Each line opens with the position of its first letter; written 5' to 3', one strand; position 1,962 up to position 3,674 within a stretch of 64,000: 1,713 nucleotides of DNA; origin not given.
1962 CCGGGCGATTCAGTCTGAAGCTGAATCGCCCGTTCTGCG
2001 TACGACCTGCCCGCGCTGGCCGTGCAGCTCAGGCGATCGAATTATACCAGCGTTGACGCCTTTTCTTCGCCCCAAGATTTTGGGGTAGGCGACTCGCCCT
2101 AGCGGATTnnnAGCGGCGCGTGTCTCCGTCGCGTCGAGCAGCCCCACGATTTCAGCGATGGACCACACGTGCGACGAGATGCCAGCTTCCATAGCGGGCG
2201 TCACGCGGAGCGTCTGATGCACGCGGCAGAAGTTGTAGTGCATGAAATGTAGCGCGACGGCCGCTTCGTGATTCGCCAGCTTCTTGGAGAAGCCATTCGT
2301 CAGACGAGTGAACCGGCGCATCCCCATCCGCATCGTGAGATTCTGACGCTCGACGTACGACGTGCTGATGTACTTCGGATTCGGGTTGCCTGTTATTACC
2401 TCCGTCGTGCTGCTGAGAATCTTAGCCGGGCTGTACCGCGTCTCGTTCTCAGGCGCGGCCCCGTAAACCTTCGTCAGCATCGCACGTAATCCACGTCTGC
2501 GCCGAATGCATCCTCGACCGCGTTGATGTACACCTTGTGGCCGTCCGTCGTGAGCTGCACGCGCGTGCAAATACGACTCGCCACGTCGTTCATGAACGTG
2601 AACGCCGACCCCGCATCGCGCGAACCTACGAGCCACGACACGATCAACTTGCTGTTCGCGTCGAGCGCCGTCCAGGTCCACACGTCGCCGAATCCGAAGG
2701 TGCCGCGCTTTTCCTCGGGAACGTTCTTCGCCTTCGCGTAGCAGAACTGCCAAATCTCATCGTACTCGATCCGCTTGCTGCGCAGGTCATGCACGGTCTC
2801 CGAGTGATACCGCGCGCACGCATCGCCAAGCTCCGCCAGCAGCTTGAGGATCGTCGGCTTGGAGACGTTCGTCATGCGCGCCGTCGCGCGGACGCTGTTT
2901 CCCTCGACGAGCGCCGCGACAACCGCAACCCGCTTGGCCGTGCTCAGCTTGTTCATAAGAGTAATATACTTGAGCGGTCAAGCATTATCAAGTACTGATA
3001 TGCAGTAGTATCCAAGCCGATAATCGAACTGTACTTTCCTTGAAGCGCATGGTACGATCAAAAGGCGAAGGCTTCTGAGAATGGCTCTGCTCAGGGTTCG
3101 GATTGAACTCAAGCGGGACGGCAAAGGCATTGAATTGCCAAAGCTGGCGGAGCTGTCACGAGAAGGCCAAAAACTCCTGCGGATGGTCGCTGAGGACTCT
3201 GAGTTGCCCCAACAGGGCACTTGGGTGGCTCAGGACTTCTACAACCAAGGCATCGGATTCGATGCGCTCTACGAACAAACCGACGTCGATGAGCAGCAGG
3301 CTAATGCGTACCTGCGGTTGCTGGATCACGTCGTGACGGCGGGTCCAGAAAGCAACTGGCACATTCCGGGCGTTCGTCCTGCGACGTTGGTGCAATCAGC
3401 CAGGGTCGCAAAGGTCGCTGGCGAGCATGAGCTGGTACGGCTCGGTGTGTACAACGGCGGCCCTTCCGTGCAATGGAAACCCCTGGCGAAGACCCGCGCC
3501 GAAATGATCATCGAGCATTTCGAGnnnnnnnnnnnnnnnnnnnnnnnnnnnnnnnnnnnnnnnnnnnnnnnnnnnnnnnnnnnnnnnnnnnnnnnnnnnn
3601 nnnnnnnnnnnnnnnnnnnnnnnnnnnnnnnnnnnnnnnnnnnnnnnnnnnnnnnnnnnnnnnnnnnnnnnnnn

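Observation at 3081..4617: Overlapping orphan-protein/PIN-nuclease pair carried as transposon cargo: candidate atypical toxin-antitoxin or defence module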

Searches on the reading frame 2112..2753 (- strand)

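Call 3: search_protein_families(library=pfam, proteins=[window:2112-2753:-], max_evalue=1)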
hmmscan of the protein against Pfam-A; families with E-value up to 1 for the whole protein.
window:2112-2753:- (214 aa): 2 families
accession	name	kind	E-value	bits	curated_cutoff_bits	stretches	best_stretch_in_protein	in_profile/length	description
PF03400.19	DDE_Tnp_IS1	-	0.0039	18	24.1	1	130-171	85-125/131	IS1 transposase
PF13683.12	rve_3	-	0.14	12.4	26.5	1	132-183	17-63/67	Integrase core domain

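Call 5: search_protein_families(library=ncbifam, proteins=[window:2112-2753:-], max_evalue=1)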
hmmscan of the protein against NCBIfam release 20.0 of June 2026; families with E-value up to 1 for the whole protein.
window:2112-2753:- (214 aa): 1 family
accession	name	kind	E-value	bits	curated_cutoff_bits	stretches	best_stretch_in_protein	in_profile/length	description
NF041579.1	betaxyl_Flavo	equivalog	0.2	9.7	1350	1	110-175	117-183/716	beta-xylosidase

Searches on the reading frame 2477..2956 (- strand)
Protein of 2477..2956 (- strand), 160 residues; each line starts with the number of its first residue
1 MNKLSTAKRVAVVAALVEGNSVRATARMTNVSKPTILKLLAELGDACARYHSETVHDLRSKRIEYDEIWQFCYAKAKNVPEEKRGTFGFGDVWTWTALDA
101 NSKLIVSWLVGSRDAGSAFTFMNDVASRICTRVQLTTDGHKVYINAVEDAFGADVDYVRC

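Call 3: search_protein_families(library=pfam, proteins=[window:2477-2956:-], max_evalue=1)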
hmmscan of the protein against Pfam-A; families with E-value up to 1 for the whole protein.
window:2477-2956:- (160 aa): 11 families
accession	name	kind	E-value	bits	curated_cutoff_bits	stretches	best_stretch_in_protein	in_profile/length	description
PF13610.12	DDE_Tnp_IS240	-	0.00053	20.6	27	1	93-149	19-76/139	DDE domain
PF13551.12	HTH_29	-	0.0041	17.6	28.1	1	9-39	1-32/64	Winged helix-turn helix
PF13542.12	HTH_Tnp_ISL3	-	0.0044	16.9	27.4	1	12-36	20-43/51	Helix-turn-helix domain of transposase family ISL3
PF13384.12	HTH_23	-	0.0057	16.9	24.6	1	5-39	3-37/50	Homeodomain-like domain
PF00665.32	rve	-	0.0076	16.9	32.6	1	89-145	21-80/102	Integrase core domain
PF19681.4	DUF6183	-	0.0097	15.6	26.6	1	11-99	207-299/360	Family of unknown function (DUF6183)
PF00126.33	HTH_1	-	0.014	15.8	26.6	1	10-43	4-37/60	Bacterial regulatory helix-turn-helix protein, lysR family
PF13518.12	HTH_28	-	0.019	15.5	25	1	8-40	1-33/52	Helix-turn-helix domain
PF13936.12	HTH_38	-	0.023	14.9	27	1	3-40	4-41/44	Helix-turn-helix domain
PF02796.21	HTH_7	-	0.028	15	23.8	1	16-42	18-44/45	Helix-turn-helix domain of resolvase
PF08281.18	Sigma70_r4_2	-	0.12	12.5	25.7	1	1-36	8-43/54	Sigma-70, region 4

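Call 5: search_protein_families(library=ncbifam, proteins=[window:2477-2956:-], max_evalue=1)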
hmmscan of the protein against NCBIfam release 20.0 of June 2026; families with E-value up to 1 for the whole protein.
window:2477-2956:- (160 aa): 8 families
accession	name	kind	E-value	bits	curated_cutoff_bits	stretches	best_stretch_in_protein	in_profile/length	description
NF033558.1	transpos_IS1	equivalog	1.6e-15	57.5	100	1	8-149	44-169/199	IS1 family transposase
NF033587.1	transpos_IS6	equivalog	2.4e-06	27.4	125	1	92-150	84-143/202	IS6 family transposase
NF033547.1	transpos_IS1595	equivalog_domain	4.8e-06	26.6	75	1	4-149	4-152/215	IS1595 family transposase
NF033577.2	transpos_IS481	equivalog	0.00063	19.4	224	1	76-146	139-203/284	IS481 family transposase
TIGR01884.1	cas_HTH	subfamily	0.0028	17.1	60.2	1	7-44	142-181/202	CRISPR-associated CARF protein Csa3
NF007225.0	PRK09643.1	equivalog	0.048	13.3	190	1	3-36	134-167/204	RNA polymerase sigma factor SigM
NF007307.0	PRK09791.1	equivalog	0.06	12.5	336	1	17-48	17-48/302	LysR family transcriptional regulator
NF009188.0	PRK12536.1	subfamily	0.068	13.1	250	1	2-35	137-170/190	RNA polymerase sigma factor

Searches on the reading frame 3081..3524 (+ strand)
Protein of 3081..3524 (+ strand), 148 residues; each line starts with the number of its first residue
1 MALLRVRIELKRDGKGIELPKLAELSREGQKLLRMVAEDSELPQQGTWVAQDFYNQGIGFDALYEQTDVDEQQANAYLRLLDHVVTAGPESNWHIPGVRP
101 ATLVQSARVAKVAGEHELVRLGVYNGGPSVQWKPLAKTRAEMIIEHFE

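Call 39: predict_structure(alignment_id=A4)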
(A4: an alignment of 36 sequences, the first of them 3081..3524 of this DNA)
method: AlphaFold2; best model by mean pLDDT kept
length: 148 residues; sequences in the alignment: 36
mean_pLDDT: 91.6   pTM: 0.88
mean pLDDT of the five models: 91.6, 91.1, 90.1, 89.4, 89.3
residues with pLDDT >= 90: 110; 70-90: 37; 50-70: 1; < 50: 0
segments of 3 or more residues with pLDDT < 50: none
pLDDT, mean of each block of 10 residues (from residue 1): 88 85 95 96 86 86 87 93 95 96 98 94 84 95 96
secondary structure, 60 per line:
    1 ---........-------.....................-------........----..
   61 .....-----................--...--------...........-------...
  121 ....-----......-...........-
elements in order: E4-11 H19-39 E47-54 E59-65 H71-86 H100-110 E118-124 E130-135 H137-147
